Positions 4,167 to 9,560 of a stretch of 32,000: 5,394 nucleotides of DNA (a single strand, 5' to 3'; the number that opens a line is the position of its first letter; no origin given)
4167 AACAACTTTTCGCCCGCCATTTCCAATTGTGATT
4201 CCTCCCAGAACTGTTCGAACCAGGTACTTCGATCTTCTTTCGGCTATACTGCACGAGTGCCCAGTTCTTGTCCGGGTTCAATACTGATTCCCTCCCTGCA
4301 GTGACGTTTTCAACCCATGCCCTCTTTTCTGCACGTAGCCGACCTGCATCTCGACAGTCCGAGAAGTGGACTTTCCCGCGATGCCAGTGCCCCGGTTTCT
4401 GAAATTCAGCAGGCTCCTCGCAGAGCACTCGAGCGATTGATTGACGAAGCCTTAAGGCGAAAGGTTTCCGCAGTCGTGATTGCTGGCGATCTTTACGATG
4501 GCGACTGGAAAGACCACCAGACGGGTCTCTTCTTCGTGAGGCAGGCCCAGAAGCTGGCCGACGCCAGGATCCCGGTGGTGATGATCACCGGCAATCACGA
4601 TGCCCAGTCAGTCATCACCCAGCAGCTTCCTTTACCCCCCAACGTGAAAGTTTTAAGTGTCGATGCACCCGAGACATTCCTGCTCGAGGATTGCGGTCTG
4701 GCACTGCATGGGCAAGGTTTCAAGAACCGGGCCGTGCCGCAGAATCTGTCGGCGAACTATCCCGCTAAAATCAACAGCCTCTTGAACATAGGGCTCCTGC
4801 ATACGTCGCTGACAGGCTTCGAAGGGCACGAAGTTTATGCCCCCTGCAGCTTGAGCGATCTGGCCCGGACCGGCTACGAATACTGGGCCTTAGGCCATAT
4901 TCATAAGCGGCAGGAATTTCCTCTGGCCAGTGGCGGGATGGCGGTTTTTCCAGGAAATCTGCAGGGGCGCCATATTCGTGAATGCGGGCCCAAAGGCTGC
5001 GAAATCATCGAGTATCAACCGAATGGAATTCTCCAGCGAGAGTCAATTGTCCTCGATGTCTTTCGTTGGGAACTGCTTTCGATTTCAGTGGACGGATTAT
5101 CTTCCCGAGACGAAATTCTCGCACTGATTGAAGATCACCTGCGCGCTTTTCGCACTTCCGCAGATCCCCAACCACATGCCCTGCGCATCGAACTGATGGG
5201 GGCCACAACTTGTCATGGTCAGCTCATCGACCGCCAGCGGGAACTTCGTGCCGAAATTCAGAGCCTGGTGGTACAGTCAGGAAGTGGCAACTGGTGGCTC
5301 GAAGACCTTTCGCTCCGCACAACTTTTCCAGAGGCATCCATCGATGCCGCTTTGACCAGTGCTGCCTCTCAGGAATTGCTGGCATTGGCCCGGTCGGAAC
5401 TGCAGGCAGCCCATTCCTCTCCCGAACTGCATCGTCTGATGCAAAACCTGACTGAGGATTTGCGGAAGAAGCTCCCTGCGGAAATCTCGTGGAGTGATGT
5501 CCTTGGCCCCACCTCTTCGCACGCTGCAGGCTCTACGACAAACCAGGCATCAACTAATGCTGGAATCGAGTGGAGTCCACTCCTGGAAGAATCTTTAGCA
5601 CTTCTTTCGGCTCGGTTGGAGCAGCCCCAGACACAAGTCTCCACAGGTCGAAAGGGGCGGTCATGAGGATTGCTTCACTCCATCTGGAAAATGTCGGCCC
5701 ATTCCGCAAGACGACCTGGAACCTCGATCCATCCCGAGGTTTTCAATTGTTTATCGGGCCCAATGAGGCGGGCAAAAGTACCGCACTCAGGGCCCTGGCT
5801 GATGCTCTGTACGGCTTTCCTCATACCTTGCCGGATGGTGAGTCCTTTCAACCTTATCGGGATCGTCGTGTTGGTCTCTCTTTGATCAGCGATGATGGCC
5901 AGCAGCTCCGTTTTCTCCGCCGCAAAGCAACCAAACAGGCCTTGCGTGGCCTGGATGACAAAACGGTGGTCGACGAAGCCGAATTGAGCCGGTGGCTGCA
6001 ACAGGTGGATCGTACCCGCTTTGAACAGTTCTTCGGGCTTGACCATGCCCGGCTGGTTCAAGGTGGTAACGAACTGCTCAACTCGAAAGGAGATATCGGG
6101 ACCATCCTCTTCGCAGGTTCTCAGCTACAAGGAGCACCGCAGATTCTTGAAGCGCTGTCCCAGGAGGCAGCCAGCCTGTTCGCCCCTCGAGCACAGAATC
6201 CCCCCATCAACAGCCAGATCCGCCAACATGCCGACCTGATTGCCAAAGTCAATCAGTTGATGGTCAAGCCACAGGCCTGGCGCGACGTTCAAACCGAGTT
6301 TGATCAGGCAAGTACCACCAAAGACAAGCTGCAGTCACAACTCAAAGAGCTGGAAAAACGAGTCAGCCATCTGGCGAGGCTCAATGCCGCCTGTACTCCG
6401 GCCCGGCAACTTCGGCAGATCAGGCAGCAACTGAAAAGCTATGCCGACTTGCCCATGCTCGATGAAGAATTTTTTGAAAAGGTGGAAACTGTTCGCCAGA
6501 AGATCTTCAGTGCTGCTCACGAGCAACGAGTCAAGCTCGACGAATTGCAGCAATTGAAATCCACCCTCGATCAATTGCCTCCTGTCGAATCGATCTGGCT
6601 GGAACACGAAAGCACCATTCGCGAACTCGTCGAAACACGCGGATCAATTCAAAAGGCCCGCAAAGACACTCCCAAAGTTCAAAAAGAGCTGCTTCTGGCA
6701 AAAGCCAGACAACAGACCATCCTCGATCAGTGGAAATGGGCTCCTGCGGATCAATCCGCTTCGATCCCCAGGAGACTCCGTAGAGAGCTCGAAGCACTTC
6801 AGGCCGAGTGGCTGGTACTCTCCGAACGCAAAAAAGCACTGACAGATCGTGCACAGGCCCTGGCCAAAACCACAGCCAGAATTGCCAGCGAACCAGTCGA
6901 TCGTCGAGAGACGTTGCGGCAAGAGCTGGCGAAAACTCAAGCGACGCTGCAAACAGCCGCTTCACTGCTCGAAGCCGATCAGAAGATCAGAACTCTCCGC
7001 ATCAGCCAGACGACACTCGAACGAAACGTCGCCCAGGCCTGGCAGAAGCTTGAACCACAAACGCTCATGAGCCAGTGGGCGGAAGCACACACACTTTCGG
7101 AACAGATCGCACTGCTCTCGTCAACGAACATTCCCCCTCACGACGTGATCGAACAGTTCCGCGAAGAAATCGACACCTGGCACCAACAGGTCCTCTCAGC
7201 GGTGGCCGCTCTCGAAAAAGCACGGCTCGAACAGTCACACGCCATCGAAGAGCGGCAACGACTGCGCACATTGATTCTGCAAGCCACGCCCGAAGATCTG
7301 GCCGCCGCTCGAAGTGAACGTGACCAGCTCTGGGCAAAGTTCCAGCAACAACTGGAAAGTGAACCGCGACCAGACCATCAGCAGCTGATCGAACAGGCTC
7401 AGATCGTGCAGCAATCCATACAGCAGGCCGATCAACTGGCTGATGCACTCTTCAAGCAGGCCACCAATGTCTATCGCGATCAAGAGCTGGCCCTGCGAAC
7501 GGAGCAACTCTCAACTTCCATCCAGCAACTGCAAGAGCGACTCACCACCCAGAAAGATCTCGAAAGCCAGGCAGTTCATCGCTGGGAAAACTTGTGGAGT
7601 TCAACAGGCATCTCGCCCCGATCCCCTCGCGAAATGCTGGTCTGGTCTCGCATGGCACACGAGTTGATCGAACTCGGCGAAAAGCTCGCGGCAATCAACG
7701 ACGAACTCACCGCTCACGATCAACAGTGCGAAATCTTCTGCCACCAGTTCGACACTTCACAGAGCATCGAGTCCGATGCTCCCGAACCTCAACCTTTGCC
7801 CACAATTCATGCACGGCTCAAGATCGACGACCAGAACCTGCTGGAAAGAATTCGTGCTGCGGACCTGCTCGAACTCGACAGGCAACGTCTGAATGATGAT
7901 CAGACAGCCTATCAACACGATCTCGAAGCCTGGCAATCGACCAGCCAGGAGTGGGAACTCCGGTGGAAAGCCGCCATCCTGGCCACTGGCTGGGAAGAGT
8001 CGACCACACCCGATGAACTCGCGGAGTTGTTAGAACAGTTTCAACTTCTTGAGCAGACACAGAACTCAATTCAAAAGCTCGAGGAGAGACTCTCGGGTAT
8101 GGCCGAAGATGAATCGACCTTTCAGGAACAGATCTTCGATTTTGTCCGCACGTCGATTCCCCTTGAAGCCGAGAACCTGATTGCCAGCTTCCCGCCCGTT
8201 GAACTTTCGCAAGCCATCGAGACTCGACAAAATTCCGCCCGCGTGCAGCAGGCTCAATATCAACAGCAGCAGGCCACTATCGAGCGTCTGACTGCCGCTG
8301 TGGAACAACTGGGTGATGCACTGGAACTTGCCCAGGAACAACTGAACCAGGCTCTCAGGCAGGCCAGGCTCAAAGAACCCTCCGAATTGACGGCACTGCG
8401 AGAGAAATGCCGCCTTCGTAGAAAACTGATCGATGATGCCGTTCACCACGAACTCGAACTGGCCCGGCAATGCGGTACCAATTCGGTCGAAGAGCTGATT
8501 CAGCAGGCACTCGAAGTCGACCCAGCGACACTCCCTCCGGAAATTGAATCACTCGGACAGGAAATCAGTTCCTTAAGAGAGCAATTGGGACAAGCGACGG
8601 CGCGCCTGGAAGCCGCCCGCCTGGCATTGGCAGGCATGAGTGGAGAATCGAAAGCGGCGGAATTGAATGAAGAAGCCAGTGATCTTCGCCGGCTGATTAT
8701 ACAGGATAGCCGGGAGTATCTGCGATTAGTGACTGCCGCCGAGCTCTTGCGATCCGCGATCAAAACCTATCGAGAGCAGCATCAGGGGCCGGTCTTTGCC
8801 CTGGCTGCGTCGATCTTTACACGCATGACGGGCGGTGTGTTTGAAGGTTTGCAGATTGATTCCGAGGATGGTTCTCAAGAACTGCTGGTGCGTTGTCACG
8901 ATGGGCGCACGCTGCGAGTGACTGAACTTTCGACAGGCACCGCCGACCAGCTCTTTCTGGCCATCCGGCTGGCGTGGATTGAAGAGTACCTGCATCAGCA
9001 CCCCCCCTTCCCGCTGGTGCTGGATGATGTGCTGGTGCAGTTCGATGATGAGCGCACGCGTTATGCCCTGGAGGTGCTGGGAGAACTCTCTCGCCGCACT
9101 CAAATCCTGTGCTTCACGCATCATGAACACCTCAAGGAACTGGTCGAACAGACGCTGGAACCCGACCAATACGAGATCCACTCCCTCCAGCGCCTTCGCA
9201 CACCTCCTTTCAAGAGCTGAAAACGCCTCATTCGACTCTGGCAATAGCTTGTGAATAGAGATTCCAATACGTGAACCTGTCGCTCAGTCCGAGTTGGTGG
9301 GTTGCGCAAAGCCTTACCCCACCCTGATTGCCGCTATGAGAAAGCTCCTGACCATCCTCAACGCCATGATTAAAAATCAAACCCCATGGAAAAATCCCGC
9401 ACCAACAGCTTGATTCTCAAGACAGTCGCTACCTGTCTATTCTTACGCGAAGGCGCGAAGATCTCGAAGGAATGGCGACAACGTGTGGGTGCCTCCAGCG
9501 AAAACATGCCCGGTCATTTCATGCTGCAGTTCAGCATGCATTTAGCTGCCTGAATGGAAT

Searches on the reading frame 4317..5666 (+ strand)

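Call 27: search_protein_families(library=pfam, proteins=[window:4317-5666:+], max_evalue=0.001)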
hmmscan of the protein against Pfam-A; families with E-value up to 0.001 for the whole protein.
window:4317-5666:+ (449 aa): 2 families
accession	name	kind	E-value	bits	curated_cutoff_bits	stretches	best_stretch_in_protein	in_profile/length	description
PF00149.33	Metallophos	-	8e-12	46.4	21.5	1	4-197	3-190/191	Calcineurin-like phosphoesterase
PF12850.12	Metallophos_2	-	1.4e-06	28.8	27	1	6-218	5-138/154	Calcineurin-like phosphoesterase superfamily domain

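Call 35: search_protein_families(library=ncbifam, proteins=[window:4317-5666:+], max_evalue=0.01)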
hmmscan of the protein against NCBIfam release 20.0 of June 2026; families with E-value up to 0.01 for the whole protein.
window:4317-5666:+ (449 aa): 9 families
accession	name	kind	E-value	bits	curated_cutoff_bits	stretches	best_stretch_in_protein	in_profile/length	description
NF041031.1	Mre11_Sulfo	equivalog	4.6e-16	59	500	1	4-261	2-259/374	DNA double-strand break repair protein Mre11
TIGR00619.1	sbcd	subfamily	5.5e-12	46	77.65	1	5-106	4-97/252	exonuclease subunit SbcD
NF041029.1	Mre11_Pyroc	equivalog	1.4e-11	43.9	600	2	4-96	3-87/438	DNA double-strand break repair protein Mre11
TIGR04123.1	P_estr_lig_assc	hypoth_equivalog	1.7e-07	30.9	150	1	4-103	23-117/207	ligase-associated DNA damage response endonuclease PdeM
NF041030.1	Mre11_Halo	equivalog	4e-07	29.5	550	1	32-147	24-136/361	DNA double-strand break repair protein Mre11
NF041753.2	sbcd_Staph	equivalog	1.6e-06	27.3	480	1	37-98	27-89/375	exonuclease subunit SbcD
NF008206.2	PRK10966.1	equivalog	1.7e-06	27.4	450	1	35-102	25-92/380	exonuclease subunit SbcD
NF041754.1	sbcd_Bac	equivalog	5.9e-05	22.4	750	1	5-113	4-104/390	exonuclease subunit SbcD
TIGR03729.1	acc_ester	subfamily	0.0012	18.3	148.25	1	35-101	18-78/239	putative phosphoesterase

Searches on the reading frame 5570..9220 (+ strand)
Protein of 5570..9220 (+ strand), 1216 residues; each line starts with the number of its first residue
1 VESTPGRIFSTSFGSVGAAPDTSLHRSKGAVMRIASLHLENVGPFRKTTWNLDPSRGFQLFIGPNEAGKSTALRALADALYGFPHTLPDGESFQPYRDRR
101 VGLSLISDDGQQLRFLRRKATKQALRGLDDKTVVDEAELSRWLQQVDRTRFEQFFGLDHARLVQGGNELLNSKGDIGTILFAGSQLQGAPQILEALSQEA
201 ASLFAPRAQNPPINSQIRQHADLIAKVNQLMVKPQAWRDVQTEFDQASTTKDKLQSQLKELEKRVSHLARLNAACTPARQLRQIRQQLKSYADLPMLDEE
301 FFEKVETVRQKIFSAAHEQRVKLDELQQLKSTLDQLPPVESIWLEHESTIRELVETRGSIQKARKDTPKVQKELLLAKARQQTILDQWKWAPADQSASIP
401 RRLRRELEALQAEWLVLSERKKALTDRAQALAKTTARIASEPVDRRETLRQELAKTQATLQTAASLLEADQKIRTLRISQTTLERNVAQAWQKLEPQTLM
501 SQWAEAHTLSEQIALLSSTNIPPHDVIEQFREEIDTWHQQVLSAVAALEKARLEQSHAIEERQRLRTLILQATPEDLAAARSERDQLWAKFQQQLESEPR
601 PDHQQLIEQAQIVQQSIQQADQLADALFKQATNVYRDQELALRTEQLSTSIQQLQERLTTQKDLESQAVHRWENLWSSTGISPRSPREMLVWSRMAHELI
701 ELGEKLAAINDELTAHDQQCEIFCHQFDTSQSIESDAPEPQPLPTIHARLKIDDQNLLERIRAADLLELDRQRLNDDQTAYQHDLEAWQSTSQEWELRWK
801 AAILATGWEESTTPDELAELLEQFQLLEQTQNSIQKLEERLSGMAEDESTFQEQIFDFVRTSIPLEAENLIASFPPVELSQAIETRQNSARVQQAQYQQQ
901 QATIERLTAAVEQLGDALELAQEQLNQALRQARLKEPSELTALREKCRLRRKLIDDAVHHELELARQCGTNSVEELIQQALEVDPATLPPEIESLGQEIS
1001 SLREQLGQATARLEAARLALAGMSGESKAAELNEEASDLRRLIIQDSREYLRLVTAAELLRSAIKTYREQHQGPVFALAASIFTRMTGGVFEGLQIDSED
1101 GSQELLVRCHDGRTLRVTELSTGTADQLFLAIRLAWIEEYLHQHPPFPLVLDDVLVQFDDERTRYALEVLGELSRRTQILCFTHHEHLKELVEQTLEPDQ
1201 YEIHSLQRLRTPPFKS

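Call 3: search_protein_families(library=pfam, proteins=[window:5570-9220:+], max_evalue=0.1)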
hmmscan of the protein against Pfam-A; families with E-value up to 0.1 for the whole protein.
window:5570-9220:+ (1216 aa): 8 families
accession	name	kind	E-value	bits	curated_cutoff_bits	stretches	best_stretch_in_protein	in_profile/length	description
PF13514.12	AAA_27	-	5e-53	180.2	22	1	32-237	1-206/206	AAA domain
PF13476.12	AAA_23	-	1.3e-15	59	27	1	36-291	1-196/201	AAA domain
PF02463.25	SMC_N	-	2.5e-09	37.3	40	1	1025-1195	135-208/220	RecF/RecN/SMC N terminal domain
PF13175.12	AAA_15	-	3.3e-06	27.4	32.1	1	32-76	1-43/374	AAA ATPase domain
PF13555.12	AAA_29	-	9e-05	22.6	27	1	35-82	2-48/61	P-loop containing region of AAA domain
PF16471.10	JIP_LZII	-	0.042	14.5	30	1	221-264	29-69/71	JNK-interacting protein leucine zipper II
PF05598.16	DUF772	-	0.05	14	23.1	0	488-544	16-73/74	Transposase domain (DUF772)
PF13304.12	AAA_21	-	0.061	13.8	27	0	61-80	4-23/304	AAA domain, putative AbiEii toxin, Type IV TA system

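Call 4: search_protein_families(library=padloc, proteins=[window:5570-9220:+], max_evalue=0.1)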
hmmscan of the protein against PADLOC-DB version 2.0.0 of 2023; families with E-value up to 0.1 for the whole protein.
window:5570-9220:+ (1216 aa): 11 families
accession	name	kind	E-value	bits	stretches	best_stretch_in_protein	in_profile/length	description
PDLC04135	mad3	-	3.5e-09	34.7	1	888-1190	89-328/374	mads_3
PDLC02979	AriA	-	3.1e-06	25.2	1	32-76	1-43/373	-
PDLC00298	PtuA1|PtuA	-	0.00016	18.9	1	32-87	1-54/423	AAA ATPase domain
PDLC04140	mad8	-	0.00083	17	1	54-329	25-203/314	mads_8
PDLC00098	GajA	-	0.00094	16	1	32-82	1-49/534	AAA ATPase domain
PDLC02756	PbeC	-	0.0016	15.5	1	32-82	1-57/643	PbeC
PDLC00102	GajA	-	0.0062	13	1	32-81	1-48/532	AAA ATPase domain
PDLC04214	HEC-02A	-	0.0072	13.7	1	34-76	2-42/338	-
PDLC03878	NsnB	-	0.0075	14.1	1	34-77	2-42/345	-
PDLC02980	AriA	-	0.0083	14.1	1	60-98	3-44/304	-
PDLC00309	PtuA1|PtuA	-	0.025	11.6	1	32-87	1-60/413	AAA ATPase domain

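Call 35: search_protein_families(library=ncbifam, proteins=[window:5570-9220:+], max_evalue=0.01)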
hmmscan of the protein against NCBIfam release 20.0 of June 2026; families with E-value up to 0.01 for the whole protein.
window:5570-9220:+ (1216 aa): 0 families

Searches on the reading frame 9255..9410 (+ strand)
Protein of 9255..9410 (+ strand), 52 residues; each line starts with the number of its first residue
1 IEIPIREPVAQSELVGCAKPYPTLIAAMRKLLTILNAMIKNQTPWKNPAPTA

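Call 65: search_protein_families(library=pfam, proteins=[window:9255-9410:+], max_evalue=1)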
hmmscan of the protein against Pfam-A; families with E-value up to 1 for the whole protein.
seq(52 aa): 0 families

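Call 66: search_dna_similar(query=window:9270-9410:+, collection=plasmids, mode=protein, max_evalue=0.1, max_rows=10)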
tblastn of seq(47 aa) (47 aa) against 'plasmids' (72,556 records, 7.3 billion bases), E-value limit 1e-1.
Records with a match: 122; places in all: 147; records where one place covers at least 80% of the query: 3.
Best place of each record, by identity: 60-80% 55; <60% 67.
By first word of the organism name: Escherichia 47; Klebsiella 18; Rhizobium 16; Sinorhizobium 13; Shinella 3; Pantoea 3; Methylorubrum 3; Paraburkholderia 2; Burkholderia 2; Enterobacter 2; and 10 more.
By predicted mobility (MOB-suite, as given by PLSDB): conjugative 78; non-mobilizable 31; mobilizable 13.
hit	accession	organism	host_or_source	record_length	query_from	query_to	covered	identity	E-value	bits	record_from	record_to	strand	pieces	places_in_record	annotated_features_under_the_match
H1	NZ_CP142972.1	Klebsiella pneumoniae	cell culture,seawater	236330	7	42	77%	54.1%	4e-3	39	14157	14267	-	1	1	IS110 family transposase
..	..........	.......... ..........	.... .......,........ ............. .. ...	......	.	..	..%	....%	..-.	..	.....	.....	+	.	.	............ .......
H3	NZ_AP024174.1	Klebsiella pneumoniae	-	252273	7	42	77%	54.1%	4e-3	39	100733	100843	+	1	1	IS110 family transposase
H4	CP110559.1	Klebsiella pneumoniae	Homo sapiens,urine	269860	7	42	77%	54.1%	4e-3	39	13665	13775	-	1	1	IS110 family transposase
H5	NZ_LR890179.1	Klebsiella pneumoniae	-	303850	7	42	77%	54.1%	4e-3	39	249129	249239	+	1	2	IS110 family transposase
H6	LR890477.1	Klebsiella pneumoniae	Homo sapiens,wound swab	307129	7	42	77%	54.1%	4e-3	39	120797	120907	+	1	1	none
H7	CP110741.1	Klebsiella pneumoniae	Homo sapiens,urine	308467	7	42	77%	54.1%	4e-3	39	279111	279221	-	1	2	IS110 family transposase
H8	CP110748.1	Klebsiella pneumoniae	Homo sapiens,urine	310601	7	42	77%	54.1%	4e-3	39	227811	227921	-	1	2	IS110 family transposase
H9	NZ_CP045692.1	Klebsiella pneumoniae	Homo sapiens,blood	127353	7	42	77%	54.1%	4e-3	39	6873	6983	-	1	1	transposase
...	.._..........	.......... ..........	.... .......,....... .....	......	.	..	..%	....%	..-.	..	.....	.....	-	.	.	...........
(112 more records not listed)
